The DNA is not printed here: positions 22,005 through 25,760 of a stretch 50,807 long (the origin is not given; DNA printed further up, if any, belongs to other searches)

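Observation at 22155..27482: A 1775-aa single ORF that fuses two different GT-C glycosyltransferase modules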

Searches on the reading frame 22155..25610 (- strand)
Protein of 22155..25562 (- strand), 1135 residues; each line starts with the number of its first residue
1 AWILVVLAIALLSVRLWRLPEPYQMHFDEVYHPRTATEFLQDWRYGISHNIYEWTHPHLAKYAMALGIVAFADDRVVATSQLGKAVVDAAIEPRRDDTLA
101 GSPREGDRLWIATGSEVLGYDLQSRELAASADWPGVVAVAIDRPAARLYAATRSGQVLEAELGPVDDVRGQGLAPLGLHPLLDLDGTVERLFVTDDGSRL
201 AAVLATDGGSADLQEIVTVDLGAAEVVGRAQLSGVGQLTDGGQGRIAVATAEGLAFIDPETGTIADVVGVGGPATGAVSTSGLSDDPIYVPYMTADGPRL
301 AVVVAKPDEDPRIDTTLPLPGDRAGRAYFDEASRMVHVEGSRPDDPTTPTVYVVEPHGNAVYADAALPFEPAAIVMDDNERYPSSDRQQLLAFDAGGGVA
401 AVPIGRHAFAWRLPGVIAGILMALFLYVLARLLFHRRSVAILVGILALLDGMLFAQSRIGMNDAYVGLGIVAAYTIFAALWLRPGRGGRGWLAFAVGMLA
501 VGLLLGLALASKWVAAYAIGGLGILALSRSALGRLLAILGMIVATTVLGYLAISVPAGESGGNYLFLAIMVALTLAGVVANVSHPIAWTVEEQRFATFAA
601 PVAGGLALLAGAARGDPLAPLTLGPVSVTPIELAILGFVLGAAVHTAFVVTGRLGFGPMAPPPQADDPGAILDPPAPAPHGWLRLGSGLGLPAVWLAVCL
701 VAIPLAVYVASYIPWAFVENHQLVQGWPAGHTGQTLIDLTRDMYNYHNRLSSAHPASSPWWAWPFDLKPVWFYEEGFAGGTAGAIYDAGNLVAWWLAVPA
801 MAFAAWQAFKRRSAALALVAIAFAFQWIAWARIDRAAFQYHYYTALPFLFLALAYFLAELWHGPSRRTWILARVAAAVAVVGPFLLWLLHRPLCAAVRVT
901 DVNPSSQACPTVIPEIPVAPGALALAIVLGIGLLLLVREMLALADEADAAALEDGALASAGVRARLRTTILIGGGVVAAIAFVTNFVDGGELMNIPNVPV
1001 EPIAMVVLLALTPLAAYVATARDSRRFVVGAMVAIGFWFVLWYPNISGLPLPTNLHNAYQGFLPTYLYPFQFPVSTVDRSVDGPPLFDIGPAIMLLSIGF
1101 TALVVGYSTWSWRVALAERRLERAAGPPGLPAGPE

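Call 9: search_solved_structures(query=window:22155-25562:-, max_evalue=1, show_alignments=2)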
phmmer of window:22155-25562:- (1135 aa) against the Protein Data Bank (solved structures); distinct sequences matched with E-value up to 1: 3.
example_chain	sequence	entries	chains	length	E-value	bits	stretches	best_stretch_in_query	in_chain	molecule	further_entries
9e61_A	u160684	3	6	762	1.4e-05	26.1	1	737-802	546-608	Dolichyl-phosphate-mannose--protein mannosyltransferase 4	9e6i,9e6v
9i5k_A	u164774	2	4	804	0.00011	23.1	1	737-803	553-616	Dolichyl-phosphate-mannose--protein mannosyltransferase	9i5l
6p25_A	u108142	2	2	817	0.5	11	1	417-529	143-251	Dolichyl-phosphate-mannose--protein mannosyltransferase 1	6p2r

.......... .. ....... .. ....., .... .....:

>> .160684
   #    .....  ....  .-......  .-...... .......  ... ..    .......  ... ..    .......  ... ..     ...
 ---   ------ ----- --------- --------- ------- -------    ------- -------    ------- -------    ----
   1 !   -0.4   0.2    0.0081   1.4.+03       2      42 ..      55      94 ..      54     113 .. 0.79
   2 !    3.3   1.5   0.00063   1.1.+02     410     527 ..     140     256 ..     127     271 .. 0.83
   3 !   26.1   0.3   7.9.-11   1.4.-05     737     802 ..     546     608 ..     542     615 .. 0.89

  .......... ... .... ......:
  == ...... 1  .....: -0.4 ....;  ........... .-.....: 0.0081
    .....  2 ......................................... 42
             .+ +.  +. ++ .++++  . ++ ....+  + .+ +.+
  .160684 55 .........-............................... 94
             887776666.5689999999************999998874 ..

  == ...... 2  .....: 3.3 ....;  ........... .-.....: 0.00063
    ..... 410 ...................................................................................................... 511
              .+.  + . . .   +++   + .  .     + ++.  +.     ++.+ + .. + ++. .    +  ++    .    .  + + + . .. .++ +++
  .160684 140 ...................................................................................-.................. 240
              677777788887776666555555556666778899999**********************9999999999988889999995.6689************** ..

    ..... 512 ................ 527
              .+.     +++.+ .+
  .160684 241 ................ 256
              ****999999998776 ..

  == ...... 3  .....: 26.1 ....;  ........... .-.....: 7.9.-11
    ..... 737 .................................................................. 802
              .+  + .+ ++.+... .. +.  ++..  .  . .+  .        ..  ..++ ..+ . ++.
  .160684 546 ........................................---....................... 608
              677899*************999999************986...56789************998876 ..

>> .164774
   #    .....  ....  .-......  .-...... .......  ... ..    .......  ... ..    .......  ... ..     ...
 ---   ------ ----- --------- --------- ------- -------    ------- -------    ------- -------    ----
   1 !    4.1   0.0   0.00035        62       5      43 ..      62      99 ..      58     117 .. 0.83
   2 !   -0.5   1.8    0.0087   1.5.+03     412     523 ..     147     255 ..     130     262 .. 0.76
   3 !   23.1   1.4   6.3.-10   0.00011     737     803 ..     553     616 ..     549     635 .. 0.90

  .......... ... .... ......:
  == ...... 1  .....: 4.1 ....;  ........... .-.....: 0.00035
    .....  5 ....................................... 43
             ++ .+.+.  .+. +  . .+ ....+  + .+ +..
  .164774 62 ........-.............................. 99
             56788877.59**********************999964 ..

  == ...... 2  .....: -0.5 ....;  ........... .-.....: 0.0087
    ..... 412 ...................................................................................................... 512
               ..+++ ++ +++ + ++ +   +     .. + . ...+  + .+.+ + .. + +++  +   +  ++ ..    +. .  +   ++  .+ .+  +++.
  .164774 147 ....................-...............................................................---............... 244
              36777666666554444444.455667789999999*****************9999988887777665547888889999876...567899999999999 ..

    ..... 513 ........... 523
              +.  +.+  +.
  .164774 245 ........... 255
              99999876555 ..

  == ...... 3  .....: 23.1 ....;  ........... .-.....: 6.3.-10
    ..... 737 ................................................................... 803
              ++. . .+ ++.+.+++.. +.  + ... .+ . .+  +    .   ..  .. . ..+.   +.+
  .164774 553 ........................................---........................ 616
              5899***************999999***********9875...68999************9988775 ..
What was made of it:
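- On GT39 / PMT: It aligns to Pmt4 residues 546-608 at E 1.4e-5 (call 9). HFDEVYH aligns to FDEVHF of Pmt4 (call 9).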

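Call 50: find_related_loci(query=A2, collection=genome_contigs, flank=9000)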
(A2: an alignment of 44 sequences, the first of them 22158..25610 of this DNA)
Query A2 (1151 aa) in genome_contigs; peptide patterns used: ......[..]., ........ (x = any residue, [..] = any of these).
600 stretches matched a pattern (row limit reached: there are more); 582 encode a relative of the query (tblastn E <= 1e-3); the best 80 are kept; 80 distinct loci.
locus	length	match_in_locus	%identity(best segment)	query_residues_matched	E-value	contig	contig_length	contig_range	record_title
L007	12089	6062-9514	82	1-1151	0e+0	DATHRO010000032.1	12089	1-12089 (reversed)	MAG TPA_asm: Candidatus Deferrimicrobiaceae bacterium isolate SMAG_U16027 k141_108719, whole genome shotgun sequence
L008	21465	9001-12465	82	1-1151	0e+0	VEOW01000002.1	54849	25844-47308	MAG: Chloroflexi bacterium isolate MnB_4 Mn-Chloroflexi-1_165435, whole genome shotgun sequence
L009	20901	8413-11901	61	1-1147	0e+0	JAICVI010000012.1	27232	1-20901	MAG: Chloroflexota bacterium isolate HEB_FP_1_bin.40 k141_1056089_length_27232_cov_12.3994, whole genome shotgun sequenc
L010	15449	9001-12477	63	1-1141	0e+0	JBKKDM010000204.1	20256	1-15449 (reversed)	MAG: Candidatus Limnocylindrales bacterium isolate swi_bin.80 k127_2239844, whole genome shotgun sequence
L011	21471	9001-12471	61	1-1138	0e+0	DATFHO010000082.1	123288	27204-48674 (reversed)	MAG TPA_asm: Candidatus Limnocylindrales bacterium isolate SMAG_U8691 k141_278583, whole genome shotgun sequence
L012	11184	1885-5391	62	1-1143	0e+0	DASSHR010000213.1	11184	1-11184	MAG TPA_asm: Candidatus Limnocylindrales bacterium isolate SMAG_U1066 k141_243390, whole genome shotgun sequence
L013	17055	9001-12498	62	1-1150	0e+0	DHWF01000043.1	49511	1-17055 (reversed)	MAG TPA_asm: Chloroflexi bacterium UBA5189 UBA5189_contig_225, whole genome shotgun sequence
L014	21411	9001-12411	63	1-1141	0e+0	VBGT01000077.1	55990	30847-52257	MAG: Chloroflexi bacterium isolate CF_85 14_1009_16_30cm_scaffold_1584, whole genome shotgun sequence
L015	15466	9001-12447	61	4-1144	0e+0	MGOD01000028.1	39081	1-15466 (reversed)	MAG: Chloroflexi bacterium RBG_16_70_13 RBG_16_scaffold_17155, whole genome shotgun sequence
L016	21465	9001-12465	62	1-1147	0e+0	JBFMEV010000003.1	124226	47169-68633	MAG: Chloroflexota bacterium isolate MAG254 MAG254_3, whole genome shotgun sequence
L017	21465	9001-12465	60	1-1147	0e+0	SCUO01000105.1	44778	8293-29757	MAG: Chloroflexota bacterium isolate FW602_bin.52 FW602_bin.52-126824, whole genome shotgun sequence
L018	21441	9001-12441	60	1-1128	0e+0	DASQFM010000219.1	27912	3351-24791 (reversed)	MAG TPA_asm: Candidatus Eisenbacteria bacterium isolate SMAG_U11780 k141_385536, whole genome shotgun sequence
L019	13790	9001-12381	56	1-1134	0e+0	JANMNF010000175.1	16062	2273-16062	MAG: Chloroflexota bacterium isolate OTE_58_metabat_368 OTE_58_k141_3505835, whole genome shotgun sequence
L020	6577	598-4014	56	1-1143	0e+0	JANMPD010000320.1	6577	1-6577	MAG: Chloroflexota bacterium isolate OTE_51_metabat_66 OTE_51_k141_549690, whole genome shotgun sequence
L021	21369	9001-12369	58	7-1135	0e+0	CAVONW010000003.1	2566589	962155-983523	MAG: uncultured Chloroflexia bacterium isolate MFD09964.bin.1.240 genome assembly, contig: contig_8415, whole genome sho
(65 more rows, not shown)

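Call 57: predict_structure(alignment_id=A2)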
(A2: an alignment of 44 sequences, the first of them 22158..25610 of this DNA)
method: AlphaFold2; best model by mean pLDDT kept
length: 1151 residues; sequences in the alignment: 44
mean_pLDDT: 81.7   pTM: 0.82
mean pLDDT of the five models: 81.7, 78.4, 76.2, 75.5, 74.6
residues with pLDDT >= 90: 446; 70-90: 487; 50-70: 144; < 50: 74
segments of 3 or more residues with pLDDT < 50: 1-7, 40-45, 471-475, 785-805, 849-853, 962-968, 970-974, 1060-1067, 1149-1151
pLDDT, mean of each block of 10 residues (from residue 1): 47 91 89 65 54 86 70 75 88 91 94 63 94 92 92 94 94 94 86 93 93 93 71 94 94 88 95 94 94 89 94 94 86 93 88 94 94 88 95 81 88 93 82 90 94 92 68 59 93 88 83 96 89 91 91 92 85 76 87 90 91 92 90 82 87 94 91 83 77 85 88 95 91 87 89 84 66 61 50 38 51 83 86 91 67 56 89 89 85 79 77 77 71 74 79 69 48 59 83 85 71 79 80 79 82 61 50 54 62 65 84 95 91 84 58 32
secondary structure, 60 per line:
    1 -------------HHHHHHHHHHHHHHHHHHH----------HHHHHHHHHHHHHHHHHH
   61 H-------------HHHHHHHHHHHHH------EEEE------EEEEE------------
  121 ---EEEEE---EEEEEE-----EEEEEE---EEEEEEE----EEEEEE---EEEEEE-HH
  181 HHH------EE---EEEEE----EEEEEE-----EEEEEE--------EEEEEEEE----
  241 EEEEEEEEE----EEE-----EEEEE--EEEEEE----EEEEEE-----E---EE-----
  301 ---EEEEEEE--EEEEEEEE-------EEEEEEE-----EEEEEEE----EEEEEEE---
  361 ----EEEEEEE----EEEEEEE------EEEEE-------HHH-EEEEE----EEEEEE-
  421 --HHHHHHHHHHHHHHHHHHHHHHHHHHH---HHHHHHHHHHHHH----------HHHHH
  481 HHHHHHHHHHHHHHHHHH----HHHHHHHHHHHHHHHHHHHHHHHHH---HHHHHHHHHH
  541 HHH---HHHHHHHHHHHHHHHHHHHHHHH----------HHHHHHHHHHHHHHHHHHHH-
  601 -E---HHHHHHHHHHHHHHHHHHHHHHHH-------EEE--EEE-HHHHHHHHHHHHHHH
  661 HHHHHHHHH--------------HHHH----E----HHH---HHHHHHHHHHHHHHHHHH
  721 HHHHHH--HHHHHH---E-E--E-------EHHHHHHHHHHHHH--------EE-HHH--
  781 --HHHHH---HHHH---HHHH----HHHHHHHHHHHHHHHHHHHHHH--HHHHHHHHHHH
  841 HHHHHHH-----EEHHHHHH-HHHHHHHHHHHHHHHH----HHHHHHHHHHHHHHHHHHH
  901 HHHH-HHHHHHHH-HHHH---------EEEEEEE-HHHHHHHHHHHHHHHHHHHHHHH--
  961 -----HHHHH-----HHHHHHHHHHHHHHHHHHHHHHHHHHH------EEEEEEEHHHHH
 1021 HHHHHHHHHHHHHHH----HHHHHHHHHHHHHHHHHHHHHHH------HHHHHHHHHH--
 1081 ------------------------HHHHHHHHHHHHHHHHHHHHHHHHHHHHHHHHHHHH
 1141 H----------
elements in order (helices of 4 or more, strands of 3 or more residues): H14-32 H43-61 H75-87 E94-97 E104-108 E124-128 E132-137 E143-148 E152-158 E163-168 E172-177 H179-183 E195-199 E204-209 E215-220 E229-236 E241-249 E254-256 E262-266 E269-274 E279-284 E304-310 E313-320 E328-334 E340-346 E351-357 E365-371 E376-382 E389-393 E405-409 E414-419 H423-449 H453-465 H476-498 H503-527 H531-543 H547-569 H580-599 H606-629 E637-639 E642-644 H646-669 H684-687 H703-726 H729-734 H752-764 H783-787 H791-794 H798-801 H806-827 H830-847 H855-860 H862-877 H882-904 H906-913 H915-918 E928-934 H936-958 H966-970 H976-1002 E1009-1015 H1016-1035 H1040-1062 H1069-1078 H1105-1141

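Call 60: fold_search(model_id=the predicted structure, library=pdb)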
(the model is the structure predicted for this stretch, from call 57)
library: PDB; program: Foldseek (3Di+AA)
matches with E <= 10: 1012; with E <= 0.001: 691
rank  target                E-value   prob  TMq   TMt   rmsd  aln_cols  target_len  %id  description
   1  8fl2_NJ               1.2e-08  1.00  0.21  0.57   6.4       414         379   13  Human nuclear pre-60S ribosomal subunit (State I1) (released 2023-07-12)
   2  6zqa_UL               1.5e-08  1.00  0.20  0.26  19.7       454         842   12  Cryo-EM structure of the 90S pre-ribosome from Saccharomyces cerevisiae, state A (Poly-Ala) (released 2020-09-23)
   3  9j87_C                1.6e-08  1.00  0.21  0.65   4.9       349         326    9  Structure of Receptor (released 2026-02-25)
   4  8ge4_B                1.9e-08  1.00  0.21  0.66   4.4       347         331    8  CryoEM structure of beta-2-adrenergic receptor in complex with nucleotide-free Gs heterotrimer (#5 of 20) (released 2024-03-06)
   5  9n74_LQ               2.3e-08  1.00  0.21  0.28  19.0       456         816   11  SSU processome maturation and disassembly, State H (released 2025-10-29)
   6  8qeg_B                4.2e-08  1.00  0.21  0.65   4.5       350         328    8  Crystal structure of the G11 protein heterotrimer bound to YM-254890 inhibitor (released 2025-03-19)
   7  9n73_LQ               4.8e-08  1.00  0.20  0.28  18.9       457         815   11  SSU processome maturation and disassembly, State G (released 2025-10-29)
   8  9ijj_Q                5.0e-08  1.00  0.22  0.51   4.2       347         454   11  In situ structure of the central apparatus in mouse sperm axoneme. (released 2025-06-04)
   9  9g33_UL               5.1e-08  1.00  0.20  0.27  19.5       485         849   10  Stalled 90S - Utp23-Krr1-deltaC3 (released 2025-06-18)
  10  3zwl_D                5.4e-08  1.00  0.21  0.61   6.3       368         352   10  Structure of eukaryotic translation initiation factor eIF3i complex with eIF3b C-terminus (655-700) (released 2011-10-05)
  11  3ow8_C                5.8e-08  1.00  0.21  0.71   4.8       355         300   11  Crystal Structure of the WD repeat-containing protein 61 (released 2010-09-29)
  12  4h5j_A                6.0e-08  1.00  0.22  0.68   4.3       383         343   11  Crystal Structure of the Guanine Nucleotide Exchange Factor Sec12 (P64 form) (released 2012-11-07)
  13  8wc8_B                6.8e-08  1.00  0.22  0.70   8.3       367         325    8  Cryo-EM structure of the ZH8651-bound hTAAR1-Gs complex (released 2023-12-27)
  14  5mzh_A                7.1e-08  1.00  0.21  0.53   6.6       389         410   10  Crystal structure of ODA16 from Chlamydomonas reinhardtii (released 2017-03-22)
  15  1erj_C                7.6e-08  1.00  0.22  0.63   4.3       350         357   11  CRYSTAL STRUCTURE OF THE C-TERMINAL WD40 DOMAIN OF TUP1 (released 2000-07-26)
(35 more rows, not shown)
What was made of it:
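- Foldseek hits to WD40/YncE seven-bladed propellers reach TM 0.75 (calls 57, 60). WD40-like propellers are typical protein-binding modules (call 60).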
